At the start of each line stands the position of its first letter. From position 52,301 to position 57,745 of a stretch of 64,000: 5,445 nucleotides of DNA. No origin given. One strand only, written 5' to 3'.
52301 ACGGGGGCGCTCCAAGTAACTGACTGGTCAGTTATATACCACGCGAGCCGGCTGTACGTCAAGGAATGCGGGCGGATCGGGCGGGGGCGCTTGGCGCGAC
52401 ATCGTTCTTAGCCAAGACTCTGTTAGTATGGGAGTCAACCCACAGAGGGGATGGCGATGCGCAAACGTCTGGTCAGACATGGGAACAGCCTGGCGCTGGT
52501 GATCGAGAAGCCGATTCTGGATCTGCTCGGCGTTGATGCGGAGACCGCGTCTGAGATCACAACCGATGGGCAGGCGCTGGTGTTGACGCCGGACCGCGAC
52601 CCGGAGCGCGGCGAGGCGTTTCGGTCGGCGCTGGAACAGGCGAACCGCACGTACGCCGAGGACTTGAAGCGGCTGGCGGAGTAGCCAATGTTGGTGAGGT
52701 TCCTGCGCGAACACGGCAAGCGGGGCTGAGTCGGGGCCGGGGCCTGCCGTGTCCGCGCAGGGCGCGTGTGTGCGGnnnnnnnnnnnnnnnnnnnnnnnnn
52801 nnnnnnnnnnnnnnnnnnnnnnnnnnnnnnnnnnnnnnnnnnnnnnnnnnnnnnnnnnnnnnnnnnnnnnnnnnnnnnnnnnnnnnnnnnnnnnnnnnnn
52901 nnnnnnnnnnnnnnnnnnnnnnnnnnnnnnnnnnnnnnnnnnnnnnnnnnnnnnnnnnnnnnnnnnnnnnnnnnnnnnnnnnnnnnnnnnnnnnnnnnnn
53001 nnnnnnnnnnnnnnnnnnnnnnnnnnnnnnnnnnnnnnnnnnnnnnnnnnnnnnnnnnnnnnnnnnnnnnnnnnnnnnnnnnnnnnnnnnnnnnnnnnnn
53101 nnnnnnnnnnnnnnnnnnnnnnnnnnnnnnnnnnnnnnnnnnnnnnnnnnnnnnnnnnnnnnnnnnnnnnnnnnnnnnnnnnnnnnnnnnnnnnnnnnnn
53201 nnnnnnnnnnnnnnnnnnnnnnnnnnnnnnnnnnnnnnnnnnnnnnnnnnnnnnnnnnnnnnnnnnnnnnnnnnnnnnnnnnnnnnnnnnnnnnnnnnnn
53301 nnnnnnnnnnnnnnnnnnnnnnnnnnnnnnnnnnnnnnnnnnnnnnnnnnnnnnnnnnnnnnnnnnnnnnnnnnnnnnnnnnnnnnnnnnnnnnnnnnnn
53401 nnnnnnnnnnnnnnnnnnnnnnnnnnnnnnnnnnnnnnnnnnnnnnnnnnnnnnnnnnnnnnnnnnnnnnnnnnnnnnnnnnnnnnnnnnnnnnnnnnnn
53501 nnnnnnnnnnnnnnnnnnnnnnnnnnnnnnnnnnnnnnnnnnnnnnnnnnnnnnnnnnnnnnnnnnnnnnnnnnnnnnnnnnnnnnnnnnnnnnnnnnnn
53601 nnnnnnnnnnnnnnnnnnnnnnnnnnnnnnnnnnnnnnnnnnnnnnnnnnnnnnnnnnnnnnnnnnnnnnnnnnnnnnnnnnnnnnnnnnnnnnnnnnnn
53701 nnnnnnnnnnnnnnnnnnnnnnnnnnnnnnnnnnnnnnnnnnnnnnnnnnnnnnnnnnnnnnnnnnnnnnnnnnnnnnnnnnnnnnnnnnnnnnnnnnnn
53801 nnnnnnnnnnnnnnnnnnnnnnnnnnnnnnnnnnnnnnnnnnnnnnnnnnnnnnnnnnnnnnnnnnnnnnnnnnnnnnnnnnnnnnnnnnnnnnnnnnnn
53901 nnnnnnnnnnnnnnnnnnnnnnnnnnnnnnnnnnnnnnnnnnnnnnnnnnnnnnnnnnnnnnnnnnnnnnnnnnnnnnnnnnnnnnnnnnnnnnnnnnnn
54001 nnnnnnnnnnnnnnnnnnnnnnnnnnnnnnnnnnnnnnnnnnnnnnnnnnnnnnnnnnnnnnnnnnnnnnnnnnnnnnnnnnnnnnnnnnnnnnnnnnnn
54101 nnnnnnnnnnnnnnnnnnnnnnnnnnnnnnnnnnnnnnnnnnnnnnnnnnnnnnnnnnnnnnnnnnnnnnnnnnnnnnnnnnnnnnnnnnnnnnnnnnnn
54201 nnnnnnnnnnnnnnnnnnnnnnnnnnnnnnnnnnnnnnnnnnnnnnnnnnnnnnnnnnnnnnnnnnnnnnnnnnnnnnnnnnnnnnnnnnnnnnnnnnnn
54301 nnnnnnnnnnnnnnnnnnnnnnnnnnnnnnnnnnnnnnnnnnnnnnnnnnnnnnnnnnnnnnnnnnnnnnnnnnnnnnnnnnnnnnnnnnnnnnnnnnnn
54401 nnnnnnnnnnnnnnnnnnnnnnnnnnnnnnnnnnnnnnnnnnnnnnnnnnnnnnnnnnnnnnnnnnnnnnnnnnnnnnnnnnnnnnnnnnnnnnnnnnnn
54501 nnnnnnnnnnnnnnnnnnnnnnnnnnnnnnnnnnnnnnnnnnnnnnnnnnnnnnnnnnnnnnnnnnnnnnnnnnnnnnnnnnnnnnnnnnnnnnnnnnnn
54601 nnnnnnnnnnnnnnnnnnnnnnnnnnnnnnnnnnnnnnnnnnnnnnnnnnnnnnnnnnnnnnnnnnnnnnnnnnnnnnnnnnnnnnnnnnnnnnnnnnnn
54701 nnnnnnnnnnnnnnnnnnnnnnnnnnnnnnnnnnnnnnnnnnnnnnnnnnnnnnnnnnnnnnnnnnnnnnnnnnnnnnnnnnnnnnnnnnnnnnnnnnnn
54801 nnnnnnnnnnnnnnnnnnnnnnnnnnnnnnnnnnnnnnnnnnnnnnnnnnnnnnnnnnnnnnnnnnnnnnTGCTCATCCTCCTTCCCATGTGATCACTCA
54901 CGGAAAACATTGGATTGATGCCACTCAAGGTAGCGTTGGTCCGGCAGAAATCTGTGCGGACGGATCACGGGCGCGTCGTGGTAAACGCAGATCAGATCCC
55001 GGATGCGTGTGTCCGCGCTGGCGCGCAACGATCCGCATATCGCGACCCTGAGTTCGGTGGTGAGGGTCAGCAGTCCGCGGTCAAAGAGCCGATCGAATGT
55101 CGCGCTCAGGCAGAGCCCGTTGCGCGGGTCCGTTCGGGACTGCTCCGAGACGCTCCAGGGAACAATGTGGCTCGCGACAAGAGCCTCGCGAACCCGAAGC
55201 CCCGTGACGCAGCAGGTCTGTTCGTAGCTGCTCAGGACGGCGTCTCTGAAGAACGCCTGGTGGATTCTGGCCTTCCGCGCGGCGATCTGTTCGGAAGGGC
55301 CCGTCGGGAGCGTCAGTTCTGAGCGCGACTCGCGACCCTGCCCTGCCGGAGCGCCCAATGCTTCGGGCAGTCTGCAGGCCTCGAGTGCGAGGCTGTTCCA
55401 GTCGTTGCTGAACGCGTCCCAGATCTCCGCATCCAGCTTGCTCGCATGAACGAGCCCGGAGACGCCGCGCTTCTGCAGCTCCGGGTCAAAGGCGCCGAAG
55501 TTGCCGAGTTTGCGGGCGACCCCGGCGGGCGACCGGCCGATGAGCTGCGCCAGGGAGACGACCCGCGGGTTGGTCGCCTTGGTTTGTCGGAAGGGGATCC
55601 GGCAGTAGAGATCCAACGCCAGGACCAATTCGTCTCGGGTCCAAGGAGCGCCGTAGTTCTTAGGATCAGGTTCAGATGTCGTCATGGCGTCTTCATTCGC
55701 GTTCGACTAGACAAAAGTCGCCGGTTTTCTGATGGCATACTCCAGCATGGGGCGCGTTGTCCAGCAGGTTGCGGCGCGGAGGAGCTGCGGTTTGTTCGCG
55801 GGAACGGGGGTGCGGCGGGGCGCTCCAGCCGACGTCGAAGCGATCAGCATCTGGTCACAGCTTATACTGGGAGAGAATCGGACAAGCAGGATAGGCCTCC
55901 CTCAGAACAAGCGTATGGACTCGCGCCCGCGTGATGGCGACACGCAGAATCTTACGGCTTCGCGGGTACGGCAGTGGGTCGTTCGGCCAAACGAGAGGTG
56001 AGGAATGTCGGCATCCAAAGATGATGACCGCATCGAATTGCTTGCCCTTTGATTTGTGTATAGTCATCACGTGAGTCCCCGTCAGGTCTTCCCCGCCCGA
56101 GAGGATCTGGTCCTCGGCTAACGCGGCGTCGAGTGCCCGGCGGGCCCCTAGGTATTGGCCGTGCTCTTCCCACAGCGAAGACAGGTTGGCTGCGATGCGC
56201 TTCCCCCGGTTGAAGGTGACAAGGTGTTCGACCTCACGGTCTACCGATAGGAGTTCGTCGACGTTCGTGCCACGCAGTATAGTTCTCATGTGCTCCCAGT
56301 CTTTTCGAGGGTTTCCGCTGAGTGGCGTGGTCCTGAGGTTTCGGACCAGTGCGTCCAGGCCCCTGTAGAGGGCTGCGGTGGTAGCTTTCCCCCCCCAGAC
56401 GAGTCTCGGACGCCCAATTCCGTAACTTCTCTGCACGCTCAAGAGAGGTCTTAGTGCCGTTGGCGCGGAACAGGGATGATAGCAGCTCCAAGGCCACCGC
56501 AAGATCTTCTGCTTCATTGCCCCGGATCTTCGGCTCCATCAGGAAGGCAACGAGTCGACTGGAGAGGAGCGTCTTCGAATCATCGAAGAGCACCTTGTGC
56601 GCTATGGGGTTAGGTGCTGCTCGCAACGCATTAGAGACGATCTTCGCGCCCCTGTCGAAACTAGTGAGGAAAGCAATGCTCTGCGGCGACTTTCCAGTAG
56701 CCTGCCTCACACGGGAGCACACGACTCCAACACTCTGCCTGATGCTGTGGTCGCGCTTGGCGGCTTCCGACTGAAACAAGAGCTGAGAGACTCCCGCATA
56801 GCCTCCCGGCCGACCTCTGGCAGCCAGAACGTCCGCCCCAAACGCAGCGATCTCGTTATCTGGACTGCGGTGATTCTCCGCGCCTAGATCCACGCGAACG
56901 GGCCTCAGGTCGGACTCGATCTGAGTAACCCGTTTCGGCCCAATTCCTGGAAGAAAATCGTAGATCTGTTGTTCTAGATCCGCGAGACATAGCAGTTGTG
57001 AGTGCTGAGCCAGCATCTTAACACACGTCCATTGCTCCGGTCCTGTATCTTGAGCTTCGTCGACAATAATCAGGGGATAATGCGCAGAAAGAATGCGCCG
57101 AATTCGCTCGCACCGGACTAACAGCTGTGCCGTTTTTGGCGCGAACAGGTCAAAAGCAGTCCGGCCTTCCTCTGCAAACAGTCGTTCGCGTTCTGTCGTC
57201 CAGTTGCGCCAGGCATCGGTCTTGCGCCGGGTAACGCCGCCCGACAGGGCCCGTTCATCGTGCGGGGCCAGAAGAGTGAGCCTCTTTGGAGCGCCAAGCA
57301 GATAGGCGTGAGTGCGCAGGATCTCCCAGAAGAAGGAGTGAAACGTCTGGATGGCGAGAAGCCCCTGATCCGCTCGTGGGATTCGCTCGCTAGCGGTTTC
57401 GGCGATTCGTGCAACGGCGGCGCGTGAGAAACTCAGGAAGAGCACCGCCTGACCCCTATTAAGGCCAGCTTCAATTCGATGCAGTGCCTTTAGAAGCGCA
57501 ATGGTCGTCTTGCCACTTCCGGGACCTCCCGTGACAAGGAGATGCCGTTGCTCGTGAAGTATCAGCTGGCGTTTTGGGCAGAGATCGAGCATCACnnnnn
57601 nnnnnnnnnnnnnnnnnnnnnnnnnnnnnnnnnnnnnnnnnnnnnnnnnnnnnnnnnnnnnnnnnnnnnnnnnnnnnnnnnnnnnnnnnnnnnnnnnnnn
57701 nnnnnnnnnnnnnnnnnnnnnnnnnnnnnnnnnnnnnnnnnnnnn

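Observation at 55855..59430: Gabija-like two-gene anti-phage module (GajA-like OLD ATPase/Toprim nuclease + GajB-like UvrD helicase)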

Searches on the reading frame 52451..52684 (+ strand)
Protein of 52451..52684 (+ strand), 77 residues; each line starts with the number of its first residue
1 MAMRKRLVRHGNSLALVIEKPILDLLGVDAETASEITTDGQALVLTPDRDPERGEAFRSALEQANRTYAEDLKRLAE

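Call 4: search_protein_families(library=pfam, proteins=[window:52451-52684:+], max_evalue=0.01)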
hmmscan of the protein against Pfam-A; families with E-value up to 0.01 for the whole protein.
window:52451-52684:+ (77 aa): 0 families

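Call 45: search_protein_families(library=ncbifam, proteins=[window:52451-52684:+], max_evalue=1)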
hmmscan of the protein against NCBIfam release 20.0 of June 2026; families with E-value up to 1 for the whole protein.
window:52451-52684:+ (77 aa): 1 family
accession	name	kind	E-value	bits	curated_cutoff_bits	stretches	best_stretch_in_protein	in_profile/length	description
TIGR02609.1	doc_partner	hypoth_equivalog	0.022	15.1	55.9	1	7-76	3-73/74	putative addiction module antidote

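Call 46: search_protein_families(library=pfam, proteins=[window:52451-52684:+], max_evalue=1)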
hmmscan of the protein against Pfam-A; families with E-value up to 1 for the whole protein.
window:52451-52684:+ (77 aa): 0 families

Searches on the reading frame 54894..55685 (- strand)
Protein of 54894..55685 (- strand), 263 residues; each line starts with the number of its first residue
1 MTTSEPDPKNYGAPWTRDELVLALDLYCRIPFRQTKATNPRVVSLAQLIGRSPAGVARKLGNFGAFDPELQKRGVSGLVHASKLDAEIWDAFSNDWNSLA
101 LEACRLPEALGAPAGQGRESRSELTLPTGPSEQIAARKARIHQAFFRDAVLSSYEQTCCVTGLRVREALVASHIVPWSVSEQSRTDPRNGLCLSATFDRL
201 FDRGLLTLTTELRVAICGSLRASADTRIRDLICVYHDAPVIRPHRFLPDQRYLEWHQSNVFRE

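Call 3: search_protein_families(library=padloc, proteins=[window:54894-55685:-], max_evalue=0.01)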
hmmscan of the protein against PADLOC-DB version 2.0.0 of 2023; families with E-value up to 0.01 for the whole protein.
window:54894-55685:- (263 aa): 3 families
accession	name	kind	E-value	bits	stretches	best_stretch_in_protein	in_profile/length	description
PDLC04132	HNH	-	3.1e-79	264.1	1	13-262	27-273/286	-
PDLC03546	HNH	-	1.9e-32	110.4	2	127-261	144-277/282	Type II restriction enzyme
PDLC03529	REase_II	-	1.5e-05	22.3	1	165-211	291-338/389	Type II restriction enzyme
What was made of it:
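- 54894..55685 (-): Neighbouring HNH_2 nuclease gene (263 aa) within the same low-GC islet. It is not part of Gabija proper. PADLOC HNH PDLC04132, E 3.1e-79 (call 3).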

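Call 4: search_protein_families(library=pfam, proteins=[window:54894-55685:-], max_evalue=0.01)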
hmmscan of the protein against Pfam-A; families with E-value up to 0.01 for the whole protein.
window:54894-55685:- (263 aa): 1 family
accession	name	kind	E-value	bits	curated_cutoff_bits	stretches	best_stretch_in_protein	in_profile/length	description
PF13391.12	HNH_2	-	1.9e-13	50.5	21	1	158-208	1-65/66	HNH endonuclease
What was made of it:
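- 54894..55685 (-): Pfam HNH_2 (call 4).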

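Call 27: list_cluster_members(proteins=[P0001, window:54894-55685:-])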
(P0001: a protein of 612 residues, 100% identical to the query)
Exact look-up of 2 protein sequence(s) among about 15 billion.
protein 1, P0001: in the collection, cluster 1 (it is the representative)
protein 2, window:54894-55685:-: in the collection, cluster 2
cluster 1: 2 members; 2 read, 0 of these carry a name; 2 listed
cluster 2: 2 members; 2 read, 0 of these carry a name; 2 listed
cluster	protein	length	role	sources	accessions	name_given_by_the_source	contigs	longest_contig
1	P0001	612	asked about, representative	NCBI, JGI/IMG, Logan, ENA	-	-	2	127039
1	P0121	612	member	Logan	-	-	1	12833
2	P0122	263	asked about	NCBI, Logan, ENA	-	-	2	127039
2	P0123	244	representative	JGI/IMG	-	-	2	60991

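Call 45: search_protein_families(library=ncbifam, proteins=[window:54894-55685:-], max_evalue=1)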
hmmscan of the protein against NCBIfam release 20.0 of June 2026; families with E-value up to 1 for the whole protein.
window:54894-55685:- (263 aa): 2 families
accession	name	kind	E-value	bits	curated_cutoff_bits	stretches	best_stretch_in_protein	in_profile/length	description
NF045808.1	PT-DNA_restrict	exception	9.5e-17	61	180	1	139-262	158-284/284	phosphorothioated DNA-binding restriction endonuclease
NF005208.0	PRK06676.1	equivalog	0.056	12.4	368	1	53-85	282-312/391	30S ribosomal protein S1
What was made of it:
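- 54894..55685 (-): The C-terminus resembles the PT-DNA restriction endonuclease NF045808 but scores below cutoff (call 45).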

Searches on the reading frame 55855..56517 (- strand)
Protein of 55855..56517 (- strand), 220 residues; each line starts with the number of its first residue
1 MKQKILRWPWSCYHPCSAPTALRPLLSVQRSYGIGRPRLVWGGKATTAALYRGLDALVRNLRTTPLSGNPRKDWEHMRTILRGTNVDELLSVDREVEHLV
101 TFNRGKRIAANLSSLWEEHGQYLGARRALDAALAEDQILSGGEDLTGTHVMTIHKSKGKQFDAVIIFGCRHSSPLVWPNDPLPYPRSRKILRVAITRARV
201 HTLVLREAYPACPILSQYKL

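Call 3: search_protein_families(library=padloc, proteins=[window:55855-56517:-], max_evalue=0.01)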
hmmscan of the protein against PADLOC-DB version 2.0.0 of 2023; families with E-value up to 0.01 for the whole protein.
window:55855-56517:- (220 aa): 16 families
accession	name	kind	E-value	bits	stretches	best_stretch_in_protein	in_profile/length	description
PDLC00104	GajB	-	3.3e-49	166.1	1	43-216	399-573/574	UrvD helicase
PDLC00141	GajB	-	1.7e-40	136.9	1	40-215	391-572/572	UrvD helicase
PDLC00103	GajB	-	1.9e-06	25.1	1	50-202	433-572/612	UrvD helicase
PDLC00117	GajB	-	3.4e-06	23.8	1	147-207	514-575/604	UrvD helicase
PDLC00121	GajB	-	1.1e-05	22.2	1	146-203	453-511/565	UrvD helicase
PDLC00127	GajB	-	4.3e-05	20.2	1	146-205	504-565/594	UrvD helicase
PDLC00108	GajB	-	8.7e-05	19.7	1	139-204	345-412/445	UrvD helicase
PDLC00122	GajB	-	0.00021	18.3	1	148-205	423-471/502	UrvD helicase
PDLC00123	GajB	-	0.00031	17.5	1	149-172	443-467/540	UrvD helicase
PDLC00144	GajB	-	0.00034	17.3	1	144-202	464-516/559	UrvD helicase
PDLC00116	GajB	-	0.00072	16.3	1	113-205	430-517/557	UrvD helicase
PDLC00130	GajB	-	0.0011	15.3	1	148-204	509-566/589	UrvD helicase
PDLC00119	GajB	-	0.0012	15.8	1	149-199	486-536/565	UrvD helicase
PDLC00132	GajB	-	0.0017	15.1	1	146-201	539-595/625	UrvD helicase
PDLC03802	RTasHel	-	0.0035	14.2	1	130-201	598-646/675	DRT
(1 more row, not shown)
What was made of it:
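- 55855..56391 (-): gajB 3' part, in the +1 frame relative to the 5' part. It encodes the rest of the accessory domain and the second half of the 2A RecA core, with motif V (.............) and motif VI (VAITRAR). The mechanical ORF runs 55855-56517. PADLOC GajB PDLC00104, E 3.3e-49, residues 43-216 against profile 399-573/574 (call 3).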

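Call 4: search_protein_families(library=pfam, proteins=[window:55855-56517:-], max_evalue=0.01)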
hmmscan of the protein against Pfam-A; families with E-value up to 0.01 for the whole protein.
window:55855-56517:- (220 aa): 2 families
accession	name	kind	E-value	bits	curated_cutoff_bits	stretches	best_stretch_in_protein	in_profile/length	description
PF13538.12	UvrD_C_2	-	2.1e-07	31.1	27.4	1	149-200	3-47/52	UvrD-like helicase C-terminal domain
PF13361.12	UvrD_C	-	2.5e-06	27.6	25.6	1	146-200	285-341/350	UvrD-like helicase C-terminal domain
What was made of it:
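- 55855..56391 (-): Pfam UvrD_C and UvrD_C_2 (call 4).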

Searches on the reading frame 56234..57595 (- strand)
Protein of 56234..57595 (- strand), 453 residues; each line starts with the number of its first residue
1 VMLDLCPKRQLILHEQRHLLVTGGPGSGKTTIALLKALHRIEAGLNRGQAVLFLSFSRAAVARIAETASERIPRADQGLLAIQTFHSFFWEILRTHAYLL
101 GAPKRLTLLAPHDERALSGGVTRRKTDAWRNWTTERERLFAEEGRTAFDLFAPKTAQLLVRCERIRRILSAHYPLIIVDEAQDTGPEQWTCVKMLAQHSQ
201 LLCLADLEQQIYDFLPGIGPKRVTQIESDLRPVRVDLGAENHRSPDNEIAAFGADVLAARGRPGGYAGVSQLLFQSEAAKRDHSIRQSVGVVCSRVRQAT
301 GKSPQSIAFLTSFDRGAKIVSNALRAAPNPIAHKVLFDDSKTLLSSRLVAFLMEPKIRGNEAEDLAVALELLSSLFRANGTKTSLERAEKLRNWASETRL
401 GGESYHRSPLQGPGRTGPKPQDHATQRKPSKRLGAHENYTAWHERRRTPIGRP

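Call 3: search_protein_families(library=padloc, proteins=[window:56234-57595:-], max_evalue=0.01)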
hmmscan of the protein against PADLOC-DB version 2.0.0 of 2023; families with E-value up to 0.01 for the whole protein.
window:56234-57595:- (453 aa): 49 families (the best 25 are shown)
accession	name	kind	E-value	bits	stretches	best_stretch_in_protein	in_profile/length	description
PDLC00104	GajB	-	7.6e-131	435.6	1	3-400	2-396/574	UrvD helicase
PDLC00141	GajB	-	1.1e-117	391.8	1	2-386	1-380/572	UrvD helicase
PDLC00117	GajB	-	2.1e-23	80.7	2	124-352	170-395/604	UrvD helicase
PDLC00114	GajB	-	3.2e-23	80.2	2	14-117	18-121/635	UrvD helicase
PDLC00132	GajB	-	7.7e-20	69.1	2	142-246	184-289/625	UrvD helicase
PDLC03802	RTasHel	-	1.1e-19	68.7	2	9-94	11-94/675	DRT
PDLC00107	GajB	-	3e-17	60.5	2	148-248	191-290/587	UrvD helicase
PDLC00106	GajB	-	5.2e-17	59.6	2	157-215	190-249/577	UrvD helicase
PDLC00135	GajB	-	7.4e-17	59.4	1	13-220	17-219/603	UrvD helicase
PDLC00112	GajB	-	1.3e-15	55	2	12-118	14-120/581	UrvD helicase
PDLC00130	GajB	-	1.7e-15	54.3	2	2-103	1-103/589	UrvD helicase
PDLC00111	GajB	-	4.1e-15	53.5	2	155-246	182-271/625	UrvD helicase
PDLC00123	GajB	-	6.5e-15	52.7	1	4-357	4-356/540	UrvD helicase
PDLC00129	GajB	-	1.4e-14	51.6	1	161-246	213-299/594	UrvD helicase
PDLC00103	GajB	-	2.1e-14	51.4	2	10-105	22-118/612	UrvD helicase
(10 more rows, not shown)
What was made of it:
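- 56234..57595 (-): gajB 5' reading frame (453 aa). About 400 residues are genuine GajB: the 1A/1B domains, motifs I, Ia, II and III, and part of 2A/2B. They are followed by a 52-aa out-of-frame tail ending at the stop at 56234. PADLOC GajB PDLC00104, E 7.6e-131, residues 3-400 against profile 2-396/574 (call 3).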

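Call 4: search_protein_families(library=pfam, proteins=[window:56234-57595:-], max_evalue=0.01)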
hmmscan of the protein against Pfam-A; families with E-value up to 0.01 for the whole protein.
window:56234-57595:- (453 aa): 10 families
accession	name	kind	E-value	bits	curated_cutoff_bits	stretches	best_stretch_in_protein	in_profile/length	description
PF00580.27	UvrD-helicase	-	1.8e-29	103.7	23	2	9-121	6-119/271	UvrD/REP helicase N-terminal domain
PF13245.12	AAA_19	-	9.2e-15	55.4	25.1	1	15-214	10-133/134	AAA domain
PF00270.35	DEAD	-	7.4e-06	26.2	26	1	13-76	12-73/167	DEAD/DEAH box helicase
PF13401.12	AAA_22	-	9.7e-06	26.4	27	0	15-33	4-22/130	AAA domain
PF13191.12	AAA_16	-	4e-05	24.6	32.6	1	15-201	23-161/167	AAA ATPase domain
PF13604.12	AAA_30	-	0.00011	22.4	27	1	10-68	12-66/191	AAA domain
PF20720.3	nSTAND3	-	0.00013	22.2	27.2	1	12-44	13-45/155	Novel STAND NTPase 3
PF02562.22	PhoH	-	0.00082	19.4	27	0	175-210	122-158/205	PhoH-like protein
PF09848.15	SLFN-g3_helicase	-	0.0012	18.6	24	1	19-72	4-55/354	Schlafen group 3, DNA/RNA helicase domain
PF13481.12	AAA_25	-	0.003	17.6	27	0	15-80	32-105/195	AAA domain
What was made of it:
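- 56234..57595 (-): Pfam UvrD-helicase and AAA_19 (call 4).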

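Call 48: list_cluster_members(proteins=[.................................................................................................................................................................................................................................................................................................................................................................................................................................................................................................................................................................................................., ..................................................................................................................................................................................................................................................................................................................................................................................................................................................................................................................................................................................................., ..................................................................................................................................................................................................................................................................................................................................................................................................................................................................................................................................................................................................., window:56237-57592:-])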
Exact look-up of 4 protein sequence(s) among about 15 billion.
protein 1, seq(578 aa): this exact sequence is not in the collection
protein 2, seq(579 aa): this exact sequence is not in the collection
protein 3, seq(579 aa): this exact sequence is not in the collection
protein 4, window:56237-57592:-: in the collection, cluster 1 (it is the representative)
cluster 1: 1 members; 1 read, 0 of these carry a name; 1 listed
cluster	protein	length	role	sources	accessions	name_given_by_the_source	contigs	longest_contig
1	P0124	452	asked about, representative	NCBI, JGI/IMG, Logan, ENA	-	-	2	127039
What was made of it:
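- On Phase-variable contingency locus: No ON-form protein is present in the public collection (call 48).
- No in-frame G7 or G10 version of this protein exists in a 15-billion-protein collection, whereas the 452-aa truncated form is recorded from four sources (call 48). Gene callers from NCBI, JGI, ENA and Logan all record the 452-aa product (call 48).
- Tried and rejected: Exact look-ups of the G7 and G10 restored proteins found neither in the collection (call 48).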
